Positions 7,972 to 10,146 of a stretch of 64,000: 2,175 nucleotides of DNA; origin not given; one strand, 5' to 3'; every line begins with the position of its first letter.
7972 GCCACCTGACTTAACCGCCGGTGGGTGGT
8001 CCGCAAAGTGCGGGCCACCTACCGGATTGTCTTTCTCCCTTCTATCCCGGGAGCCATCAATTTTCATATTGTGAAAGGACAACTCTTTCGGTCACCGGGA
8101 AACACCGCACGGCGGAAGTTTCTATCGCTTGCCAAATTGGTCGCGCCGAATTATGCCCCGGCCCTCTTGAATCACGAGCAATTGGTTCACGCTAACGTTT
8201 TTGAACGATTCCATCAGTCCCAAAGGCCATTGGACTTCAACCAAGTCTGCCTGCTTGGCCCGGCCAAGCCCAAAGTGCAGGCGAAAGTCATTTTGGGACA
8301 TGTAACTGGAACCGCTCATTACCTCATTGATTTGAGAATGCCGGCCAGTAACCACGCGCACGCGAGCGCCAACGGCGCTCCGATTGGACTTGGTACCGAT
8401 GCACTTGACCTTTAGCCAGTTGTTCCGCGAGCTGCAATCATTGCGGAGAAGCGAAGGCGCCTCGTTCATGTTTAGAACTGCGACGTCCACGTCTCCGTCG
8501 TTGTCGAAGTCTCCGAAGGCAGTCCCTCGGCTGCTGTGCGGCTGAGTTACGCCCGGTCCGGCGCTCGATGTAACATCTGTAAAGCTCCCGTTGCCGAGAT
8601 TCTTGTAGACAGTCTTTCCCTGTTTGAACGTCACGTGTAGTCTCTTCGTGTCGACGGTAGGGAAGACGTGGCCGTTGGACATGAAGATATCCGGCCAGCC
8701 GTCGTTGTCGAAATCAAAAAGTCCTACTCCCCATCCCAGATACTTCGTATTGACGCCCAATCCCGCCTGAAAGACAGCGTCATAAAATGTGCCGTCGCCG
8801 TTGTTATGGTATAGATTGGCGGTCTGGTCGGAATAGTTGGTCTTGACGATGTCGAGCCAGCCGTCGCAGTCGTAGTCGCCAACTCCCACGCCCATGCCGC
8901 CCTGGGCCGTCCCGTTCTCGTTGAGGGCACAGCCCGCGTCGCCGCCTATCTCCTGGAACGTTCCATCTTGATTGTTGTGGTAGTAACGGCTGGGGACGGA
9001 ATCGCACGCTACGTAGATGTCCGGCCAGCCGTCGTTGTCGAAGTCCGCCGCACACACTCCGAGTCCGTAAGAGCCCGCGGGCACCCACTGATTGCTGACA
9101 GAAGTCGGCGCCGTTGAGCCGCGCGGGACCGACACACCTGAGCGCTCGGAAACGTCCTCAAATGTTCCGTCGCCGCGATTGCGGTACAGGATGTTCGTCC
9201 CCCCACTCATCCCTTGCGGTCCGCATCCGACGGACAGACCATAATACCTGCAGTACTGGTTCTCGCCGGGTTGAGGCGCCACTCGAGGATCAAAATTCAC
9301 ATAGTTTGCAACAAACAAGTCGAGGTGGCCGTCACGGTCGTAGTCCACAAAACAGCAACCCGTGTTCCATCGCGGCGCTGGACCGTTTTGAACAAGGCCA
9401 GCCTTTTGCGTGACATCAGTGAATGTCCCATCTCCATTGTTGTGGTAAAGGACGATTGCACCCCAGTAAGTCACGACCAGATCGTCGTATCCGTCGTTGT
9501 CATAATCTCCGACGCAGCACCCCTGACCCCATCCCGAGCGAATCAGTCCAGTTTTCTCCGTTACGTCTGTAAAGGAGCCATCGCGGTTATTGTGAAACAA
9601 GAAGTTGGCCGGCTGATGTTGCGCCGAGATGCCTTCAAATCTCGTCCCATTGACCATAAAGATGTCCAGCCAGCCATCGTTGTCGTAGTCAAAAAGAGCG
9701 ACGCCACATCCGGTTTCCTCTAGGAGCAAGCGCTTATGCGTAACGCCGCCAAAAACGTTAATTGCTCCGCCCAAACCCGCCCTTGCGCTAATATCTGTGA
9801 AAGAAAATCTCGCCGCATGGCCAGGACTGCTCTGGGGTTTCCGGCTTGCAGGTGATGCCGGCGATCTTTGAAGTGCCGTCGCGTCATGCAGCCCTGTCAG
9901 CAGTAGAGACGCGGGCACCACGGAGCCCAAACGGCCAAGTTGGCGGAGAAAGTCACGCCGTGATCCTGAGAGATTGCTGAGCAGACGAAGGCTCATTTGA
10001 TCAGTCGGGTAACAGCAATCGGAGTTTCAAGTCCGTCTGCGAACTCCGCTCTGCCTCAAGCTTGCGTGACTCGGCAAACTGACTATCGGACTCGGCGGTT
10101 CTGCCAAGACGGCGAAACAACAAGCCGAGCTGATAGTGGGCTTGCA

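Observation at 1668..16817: Receptor + 3 CRTAC1 + 2 TPR module enclosed by two GH51 genes: candidate acidobacterial analogue of a SusC/SusD glycan-uptake system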

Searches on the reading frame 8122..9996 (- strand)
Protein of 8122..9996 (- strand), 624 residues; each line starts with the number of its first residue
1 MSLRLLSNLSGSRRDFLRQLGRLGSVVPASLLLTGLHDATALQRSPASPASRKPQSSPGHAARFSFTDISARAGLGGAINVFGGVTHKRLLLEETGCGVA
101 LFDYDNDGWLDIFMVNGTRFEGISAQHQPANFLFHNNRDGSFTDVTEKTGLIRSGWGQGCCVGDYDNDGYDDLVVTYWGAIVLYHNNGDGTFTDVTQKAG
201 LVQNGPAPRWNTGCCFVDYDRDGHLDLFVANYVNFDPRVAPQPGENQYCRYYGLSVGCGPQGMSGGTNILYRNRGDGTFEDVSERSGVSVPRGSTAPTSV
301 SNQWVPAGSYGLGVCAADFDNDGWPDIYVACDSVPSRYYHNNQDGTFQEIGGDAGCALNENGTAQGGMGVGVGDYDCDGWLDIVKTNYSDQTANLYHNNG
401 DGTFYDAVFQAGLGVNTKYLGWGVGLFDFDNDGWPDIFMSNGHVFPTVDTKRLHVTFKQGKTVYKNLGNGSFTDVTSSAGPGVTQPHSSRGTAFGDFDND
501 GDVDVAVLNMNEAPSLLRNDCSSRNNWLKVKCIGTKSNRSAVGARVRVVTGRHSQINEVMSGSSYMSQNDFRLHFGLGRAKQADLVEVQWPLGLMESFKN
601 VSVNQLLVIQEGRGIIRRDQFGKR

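Call 4: search_protein_families(library=pfam, proteins=[window:8122-9996:-], max_evalue=0.001)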
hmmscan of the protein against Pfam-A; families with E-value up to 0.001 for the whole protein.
window:8122-9996:- (624 aa): 3 families
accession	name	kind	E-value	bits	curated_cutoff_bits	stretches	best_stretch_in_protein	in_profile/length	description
PF13517.12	FG-GAP_3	-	3.6e-56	188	26.9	6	164-229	1-61/61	FG-GAP-like repeat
PF07593.17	UnbV_ASPIC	-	1.1e-22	80.1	23.4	1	541-607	1-67/68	ASPIC and UnbV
PF01839.29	FG-GAP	-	3.1e-17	62.5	22.1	1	161-177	6-22/37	FG-GAP repeat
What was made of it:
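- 8122..9996 (-): CRT2, a CRTAC1-family propeller with a TAT signal (SRRDFL), translationally coupled to TPR1. Pfam (call 4).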

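Call 7: search_protein_families(library=ncbifam, proteins=[window:8122-9996:-], max_evalue=0.00001)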
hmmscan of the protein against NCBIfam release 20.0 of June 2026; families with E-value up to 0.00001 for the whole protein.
window:8122-9996:- (624 aa): 0 families

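Call 14: search_solved_structures(query=window:8122-9996:-, max_evalue=0.01)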
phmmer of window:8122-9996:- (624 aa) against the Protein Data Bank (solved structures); distinct sequences matched with E-value up to 0.01: 2.
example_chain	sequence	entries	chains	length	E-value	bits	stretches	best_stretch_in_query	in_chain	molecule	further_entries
9etn_A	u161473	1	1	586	9.4e-18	67.1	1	288-600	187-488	Cartilage acidic protein 1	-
7ceb_A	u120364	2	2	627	0.0001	24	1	307-447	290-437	Integrin alpha-6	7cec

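Call 16: find_homologous_proteins(query=window:8122-9996:-, max_evalue=1e-10)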
Query window:8122-9996:- (624 aa): 8000 proteins with E <= 1e-10 among 8000 candidates; the best 120 are listed.
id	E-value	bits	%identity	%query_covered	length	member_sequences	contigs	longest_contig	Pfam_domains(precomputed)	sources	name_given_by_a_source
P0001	0.0e+0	1410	96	100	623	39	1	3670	PF01839.30,PF13517.13,PF07593.19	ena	-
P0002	0.0e+0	1405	95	100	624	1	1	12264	PF01839.30,PF13517.13,PF07593.19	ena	-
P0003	0.0e+0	1391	95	100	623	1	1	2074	PF01839.30,PF13517.13,PF07593.19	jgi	-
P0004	0.0e+0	1355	92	100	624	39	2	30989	PF01839.30,PF13517.13,PF07593.19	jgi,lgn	-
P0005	0.0e+0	1322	89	100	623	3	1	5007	PF01839.30,PF13517.13,PF07593.19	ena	-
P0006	0.0e+0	1319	89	100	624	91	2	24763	PF01839.30,PF13517.13,PF07593.19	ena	-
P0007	0.0e+0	1310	88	100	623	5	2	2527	PF01839.30,PF13517.13,PF07593.19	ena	-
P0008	0.0e+0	1297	88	100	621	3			PF01839.30,PF13517.13,PF07593.19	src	-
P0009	0.0e+0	1296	87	100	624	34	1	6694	PF01839.30,PF13517.13,PF07593.19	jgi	jgi:hypothetical protein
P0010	0.0e+0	1283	86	100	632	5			PF01839.30,PF13517.13,PF07593.19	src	-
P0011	0.0e+0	1247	84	100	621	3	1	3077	PF01839.30,PF13517.13,PF07593.19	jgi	jgi:enediyne biosynthesis protein E4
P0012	0.0e+0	1227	83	98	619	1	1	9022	PF01839.30,PF13517.13,PF07593.19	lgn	-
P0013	0.0e+0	1226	83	98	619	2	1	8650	PF01839.30,PF13517.13,PF07593.19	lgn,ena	-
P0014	0.0e+0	1222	83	98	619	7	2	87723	PF01839.30,PF13517.13,PF07593.19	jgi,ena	-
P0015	0.0e+0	1222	80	100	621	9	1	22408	PF01839.30,PF13517.13,PF07593.19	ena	-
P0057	0.0e+0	1171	80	96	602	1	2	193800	PF01839.30,PF13517.13,PF07593.19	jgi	jgi:hypothetical protein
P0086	0.0e+0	1112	76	97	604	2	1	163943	PF01839.30,PF13517.13,PF07593.19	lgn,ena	-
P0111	1.6e-296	1003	68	99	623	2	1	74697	PF01839.30,PF13517.13,PF07593.19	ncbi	-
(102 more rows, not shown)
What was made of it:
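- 8122..9996 (-): Orthologues at 66-96% identity (call 16).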

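Call 17: find_encoding_contigs(protein=P0057, flank=10000, max_places=2)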
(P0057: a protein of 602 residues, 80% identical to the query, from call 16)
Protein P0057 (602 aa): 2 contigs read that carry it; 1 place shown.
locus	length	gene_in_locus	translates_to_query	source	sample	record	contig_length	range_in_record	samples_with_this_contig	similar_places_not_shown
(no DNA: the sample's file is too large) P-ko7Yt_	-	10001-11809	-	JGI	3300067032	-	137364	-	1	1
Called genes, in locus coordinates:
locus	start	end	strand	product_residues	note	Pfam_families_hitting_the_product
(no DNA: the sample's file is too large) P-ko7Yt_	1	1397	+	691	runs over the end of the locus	PF07944:Beta-AFase-like_GH127_cat, PF20736:Glyco_hydro127M, PF20737:Glyco_hydro127C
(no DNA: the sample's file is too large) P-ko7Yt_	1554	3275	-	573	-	PF01229:Glyco_hydro_39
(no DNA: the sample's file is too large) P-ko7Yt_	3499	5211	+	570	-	PF22848:ASD1_dom, PF06964:Alpha-L-AF_C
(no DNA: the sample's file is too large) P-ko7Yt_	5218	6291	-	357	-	PF00356:LacI, PF00532:Peripla_BP_1, PF13407:Peripla_BP_4, PF13377:Peripla_BP_3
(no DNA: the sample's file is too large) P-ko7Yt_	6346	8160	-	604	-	PF01839:FG-GAP (faint), PF13517:FG-GAP_3, PF07593:UnbV_ASPIC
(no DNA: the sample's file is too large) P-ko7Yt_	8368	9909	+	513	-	PF23914:TPR_CcmH_CycH (weak), PF13432:TPR_16 (weak), PF12895:ANAPC3 (weak), PF14559:TPR_19 (weak), PF13424:TPR_12 (weak), PF13428:TPR_14 (weak), PF13414:TPR_11 (weak), PF13432:TPR_16, +18 more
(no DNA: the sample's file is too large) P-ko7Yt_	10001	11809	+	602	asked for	PF01839:FG-GAP (faint), PF13517:FG-GAP_3, PF07593:UnbV_ASPIC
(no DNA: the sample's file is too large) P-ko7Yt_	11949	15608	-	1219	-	PF13620:CarboxypepD_reg, PF25183:OMP_b-brl_4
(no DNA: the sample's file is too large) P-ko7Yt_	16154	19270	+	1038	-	PF13414:TPR_11 (weak), PF13432:TPR_16, PF13414:TPR_11, PF23914:TPR_CcmH_CycH, PF13432:TPR_16, PF14559:TPR_19, PF13432:TPR_16, PF13432:TPR_16, +30 more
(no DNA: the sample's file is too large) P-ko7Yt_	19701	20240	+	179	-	-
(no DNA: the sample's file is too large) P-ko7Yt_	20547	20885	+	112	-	PF03551:PadR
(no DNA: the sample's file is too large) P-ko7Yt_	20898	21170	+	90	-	-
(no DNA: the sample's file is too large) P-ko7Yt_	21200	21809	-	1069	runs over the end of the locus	PF02811:PHP, PF07733:DNA_pol3_alpha, PF17657:DNA_pol3_finger, PF14579:HHH_6, PF01336:tRNA_anti-codon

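Call 18: find_encoding_contigs(protein=P0111, flank=10000, max_places=2)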
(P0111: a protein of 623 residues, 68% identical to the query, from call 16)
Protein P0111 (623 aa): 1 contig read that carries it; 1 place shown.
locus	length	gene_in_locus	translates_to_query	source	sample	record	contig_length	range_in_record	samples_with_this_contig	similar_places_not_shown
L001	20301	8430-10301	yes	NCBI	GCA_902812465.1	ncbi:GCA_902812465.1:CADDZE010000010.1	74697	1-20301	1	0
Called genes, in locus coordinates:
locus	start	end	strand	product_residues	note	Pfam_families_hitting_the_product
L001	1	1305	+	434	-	?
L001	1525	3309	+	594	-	-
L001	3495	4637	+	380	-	PF00578:AhpC-TSA, PF08534:Redoxin (weak), PF17991:Thioredoxin_10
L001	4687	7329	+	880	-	-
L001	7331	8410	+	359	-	PF13431:TPR_17 (faint), PF13432:TPR_16, PF14559:TPR_19 (weak), PF13432:TPR_16 (weak), PF13414:TPR_11 (weak), PF13424:TPR_12, PF12895:ANAPC3 (weak), PF13432:TPR_16 (weak), +8 more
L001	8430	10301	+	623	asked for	PF01839:FG-GAP (faint), PF13517:FG-GAP_3, PF07593:UnbV_ASPIC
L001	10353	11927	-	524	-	PF02502:LacAB_rpiB, PF01791:DeoC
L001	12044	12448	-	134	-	PF00072:Response_reg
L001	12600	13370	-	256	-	PF00753:Lactamase_B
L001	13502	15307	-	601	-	PF00654:Voltage_CLC, PF00571:CBS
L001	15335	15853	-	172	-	PF12802:MarR_2, PF13463:HTH_27 (weak)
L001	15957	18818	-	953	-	PF14341:PilX_N (weak)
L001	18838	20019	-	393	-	PF07963:N_methyl (weak)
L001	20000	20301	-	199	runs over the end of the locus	PF07963:N_methyl (weak)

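Call 20: find_related_loci(query=A1, collection=genome_contigs, flank=10000)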
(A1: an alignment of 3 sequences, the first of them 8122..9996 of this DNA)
Query A1 (624 aa) in genome_contigs; peptide patterns used: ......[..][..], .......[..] (x = any residue, [..] = any of these).
600 stretches matched a pattern (row limit reached: there are more); 595 encode a relative of the query (tblastn E <= 1e-3); the best 80 are kept; 80 distinct loci.
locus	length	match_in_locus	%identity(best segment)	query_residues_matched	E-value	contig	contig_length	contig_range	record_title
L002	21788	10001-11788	59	12-622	0e+0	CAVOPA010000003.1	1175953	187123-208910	MAG: Vicinamibacteria bacterium isolate MFD00392.bin.1.420 genome assembly, contig: contig_10610, whole genome shotgun s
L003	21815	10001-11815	57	2-624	0e+0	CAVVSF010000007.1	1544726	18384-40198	MAG: uncultured Acidobacteriota bacterium isolate MFD02840.bin.1.397 genome assembly, contig: contig_4388, whole genome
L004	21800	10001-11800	54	9-621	0e+0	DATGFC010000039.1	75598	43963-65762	MAG TPA_asm: Candidatus Sulfotelmatobacter sp. isolate SMAG_U9718 k141_1282008, whole genome shotgun sequence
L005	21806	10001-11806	54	6-624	0e+0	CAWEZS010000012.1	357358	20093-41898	MAG: Terriglobia bacterium isolate MFD06085.bin.1.35 genome assembly, contig: contig_39566, whole genome shotgun sequenc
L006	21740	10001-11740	55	13-617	0e+0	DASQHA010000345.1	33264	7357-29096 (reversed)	MAG TPA_asm: Terriglobales bacterium isolate SMAG_U11821 k141_379218, whole genome shotgun sequence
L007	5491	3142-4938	53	12-623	0e+0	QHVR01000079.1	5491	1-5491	MAG: Acidobacteria bacterium isolate AA151 14_1009_12_20cm_scaffold_23590_curated, whole genome shotgun sequence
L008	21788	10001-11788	54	7-617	0e+0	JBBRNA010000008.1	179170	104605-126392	MAG: Terriglobales bacterium isolate La1_metabat2.107 LA1C_B2.107_k141_1710396L_179170_cov_55.4576, whole genome shotgun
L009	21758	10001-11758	54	9-617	0e+0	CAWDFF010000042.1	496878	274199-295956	MAG: Terriglobia bacterium isolate MFD06085.bin.1.22 genome assembly, contig: contig_8631, whole genome shotgun sequence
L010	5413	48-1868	53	4-621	0e+0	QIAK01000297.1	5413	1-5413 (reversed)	MAG: Acidobacteria bacterium isolate gp1 AA131 14_1009_12_20cm_scaffold_10395_curated, whole genome shotgun sequence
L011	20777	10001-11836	55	1-622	0e+0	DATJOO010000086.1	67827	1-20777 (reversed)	MAG TPA_asm: Verrucomicrobiia bacterium isolate SMAG_U14889 k141_175069, whole genome shotgun sequence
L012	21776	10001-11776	53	12-621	0e+0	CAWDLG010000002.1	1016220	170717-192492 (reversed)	MAG: Terriglobales bacterium isolate MFD04944.bin.1.147 genome assembly, contig: contig_30944, whole genome shotgun sequ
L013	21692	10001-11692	54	30-616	0e+0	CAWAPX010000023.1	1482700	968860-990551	MAG: uncultured Acidobacteriota bacterium isolate MFD04434.bin.1.131 genome assembly, contig: contig_392, whole genome s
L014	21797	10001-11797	53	9-621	0e+0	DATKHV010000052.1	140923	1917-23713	MAG TPA_asm: Candidatus Cybelea sp. isolate SMAG_U14587 k141_90737, whole genome shotgun sequence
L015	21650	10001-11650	54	53-616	0e+0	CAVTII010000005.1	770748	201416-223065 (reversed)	MAG: uncultured Acidobacteriota bacterium isolate MFD05841.bin.1.192 genome assembly, contig: contig_15449, whole genome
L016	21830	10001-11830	51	7-612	0e+0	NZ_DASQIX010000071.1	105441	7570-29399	MAG: Alloacidobacterium sp. isolate SMAG_U11870 k141_5315757, whole genome shotgun sequence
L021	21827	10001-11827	51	9-621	0e+0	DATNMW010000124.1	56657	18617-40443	MAG TPA_asm: Bryobacteraceae bacterium isolate SMAG_U11489 k141_794945, whole genome shotgun sequence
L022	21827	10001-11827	52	12-621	0e+0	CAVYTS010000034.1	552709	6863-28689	MAG: uncultured Acidobacteriaceae bacterium isolate MFD05521.bin.1.38 genome assembly, contig: contig_5867, whole genome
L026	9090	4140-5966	51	9-621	0e+0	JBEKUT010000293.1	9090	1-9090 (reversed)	MAG: Bryobacteraceae bacterium isolate SPRUCE 588 SPRUCE_588_293, whole genome shotgun sequence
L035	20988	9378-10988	54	65-613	0e+0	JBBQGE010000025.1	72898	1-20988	MAG: Bryobacterales bacterium isolate Co_metawrap_978 Cmw_978_k141_29587665_length_72898_cov_34.9981, whole genome shotg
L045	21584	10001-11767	50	3-621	0e+0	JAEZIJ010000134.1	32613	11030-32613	MAG: Acidobacteria bacterium isolate OH_CDB_181 k127_732502, whole genome shotgun sequence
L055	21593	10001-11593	53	65-614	0e+0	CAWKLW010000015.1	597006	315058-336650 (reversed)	MAG: uncultured Acidobacteriota bacterium isolate MFD07386.bin.1.14 genome assembly, contig: contig_6284, whole genome s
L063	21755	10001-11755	51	4-616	0e+0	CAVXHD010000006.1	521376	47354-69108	MAG: uncultured Acidobacteriota bacterium isolate MFD04463.bin.1.197 genome assembly, contig: contig_47963, whole genome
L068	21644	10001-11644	51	48-617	0e+0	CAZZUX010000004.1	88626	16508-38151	MAG: uncultured Ktedonobacteraceae bacterium isolate Green_M.bin.1 genome assembly, contig: NODE_4_length_88626_cov_8.56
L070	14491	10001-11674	49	39-615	3e-180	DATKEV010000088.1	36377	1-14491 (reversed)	MAG TPA_asm: Candidatus Udaeobacter sp. isolate SMAG_U14508 k141_4490782, whole genome shotgun sequence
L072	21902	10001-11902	46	2-615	3e-179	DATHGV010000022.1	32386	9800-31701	MAG TPA_asm: Candidatus Methylomirabilota bacterium isolate SMAG_U12483 k141_346550, whole genome shotgun sequence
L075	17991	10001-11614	51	53-621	5e-178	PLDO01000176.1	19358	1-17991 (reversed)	MAG: Bryobacterales bacterium isolate palsa_241 73.20111000_P2D.25_contig_1082, whole genome shotgun sequence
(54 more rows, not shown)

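Call 29: search_protein_families(library=pfam, alignment_id=A2, max_evalue=0.00001)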
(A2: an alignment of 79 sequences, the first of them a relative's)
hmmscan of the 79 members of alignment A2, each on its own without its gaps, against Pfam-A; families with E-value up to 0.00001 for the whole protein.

A. member 1, L002:3-1139:+ (379 aa): 0 families

B. families by the number of members that match (of 79 scanned): 87 families (the first 25 are shown)
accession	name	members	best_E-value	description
PF07944.18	Beta-AFase-like_GH127_cat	6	9.9e-89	Beta-L-arabinofuranosidase, GH127 catalytic domain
PF20736.2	Glyco_hydro127M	6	1.6e-25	Beta-L-arabinofuranosidase, GH127 middle domain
PF22422.2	MGH1-like_GH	4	7.6e-24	Mannosylglycerate hydrolase MGH1-like glycoside hydrolase domain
PF06964.18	Alpha-L-AF_C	3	4.2e-37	Alpha-L-arabinofuranosidase C-terminal domain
PF06202.20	GDE_C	3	1.2e-07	Amylo-alpha-1,6-glucosidase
PF01557.24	FAA_hydrolase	2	9.4e-73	Fumarylacetoacetate (FAA) hydrolase C-terminal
PF04041.19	Glyco_hydro_130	2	4.8e-67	beta-1,4-mannooligosaccharide phosphorylase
PF02836.23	Glyco_hydro_2_C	2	2.3e-28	Glycosyl hydrolases family 2, TIM barrel domain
PF20737.2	Glyco_hydro127C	2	2.9e-21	Glycoside hydrolase family 127 C-terminal domain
PF00356.27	LacI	2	2.5e-18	Bacterial regulatory proteins, lacI family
PF02837.24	Glyco_hydro_2_N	2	6.4e-17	Glycosyl hydrolases family 2, sugar binding domain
PF18565.7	Glyco_hydro2_C5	2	1.1e-13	Glycoside hydrolase family 2 C-terminal domain 5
PF00703.27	Glyco_hydro_2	2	3.4e-12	Glycosyl hydrolases family 2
PF22666.2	Glyco_hydro_2_N2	2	5.3e-11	Glycosyl hydrolase 2 galactose-binding domain-like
PF04616.20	Glyco_hydro_43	2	1.4e-10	Glycosyl hydrolases family 43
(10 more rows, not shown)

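Call 30: search_protein_families(library=pfam, alignment_id=A3, max_evalue=0.00001)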
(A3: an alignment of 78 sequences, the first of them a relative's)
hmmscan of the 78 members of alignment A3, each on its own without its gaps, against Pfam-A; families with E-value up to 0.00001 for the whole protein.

A. member 1, L002:1379-1876:+ (166 aa): 0 families

B. families by the number of members that match (of 78 scanned): 101 families (the first 25 are shown)
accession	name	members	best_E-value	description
PF07944.18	Beta-AFase-like_GH127_cat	9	4.4e-92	Beta-L-arabinofuranosidase, GH127 catalytic domain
PF20736.2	Glyco_hydro127M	9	7.8e-28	Beta-L-arabinofuranosidase, GH127 middle domain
PF00128.31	Alpha-amylase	6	1e-138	Alpha amylase, catalytic domain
PF16657.11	Malt_amylase_C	6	2e-13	Maltogenic Amylase, C-terminal domain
PF07690.21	MFS_1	3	5.3e-34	Major Facilitator Superfamily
PF00578.27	AhpC-TSA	3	1.2e-08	AhpC/TSA family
PF01055.32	Glyco_hydro_31_2nd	2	4.7e-89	Glycosyl hydrolases family 31 TIM-barrel domain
PF00144.29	Beta-lactamase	2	1.7e-74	Beta-lactamase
PF22666.2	Glyco_hydro_2_N2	2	4.7e-58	Glycosyl hydrolase 2 galactose-binding domain-like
PF03446.21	NAD_binding_2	2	2.6e-44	NAD binding domain of 6-phosphogluconate dehydrogenase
PF13407.12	Peripla_BP_4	2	1.9e-33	Periplasmic binding protein domain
PF20737.2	Glyco_hydro127C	2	4.8e-24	Glycoside hydrolase family 127 C-terminal domain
PF14833.11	NAD_binding_11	2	7.9e-24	NAD-binding of NADP-dependent 3-hydroxyisobutyrate dehydrogenase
PF22422.2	MGH1-like_GH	2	8.4e-20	Mannosylglycerate hydrolase MGH1-like glycoside hydrolase domain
PF00703.27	Glyco_hydro_2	2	1.3e-11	Glycosyl hydrolases family 2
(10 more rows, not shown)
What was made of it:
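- GH127 accounts for 15 and GH13 for 6 (calls 29, 30). AhpC/TSA-type neighbours also recur (calls 18, 30). AhpC/TSA and redoxin neighbours recur (calls 18, 30).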
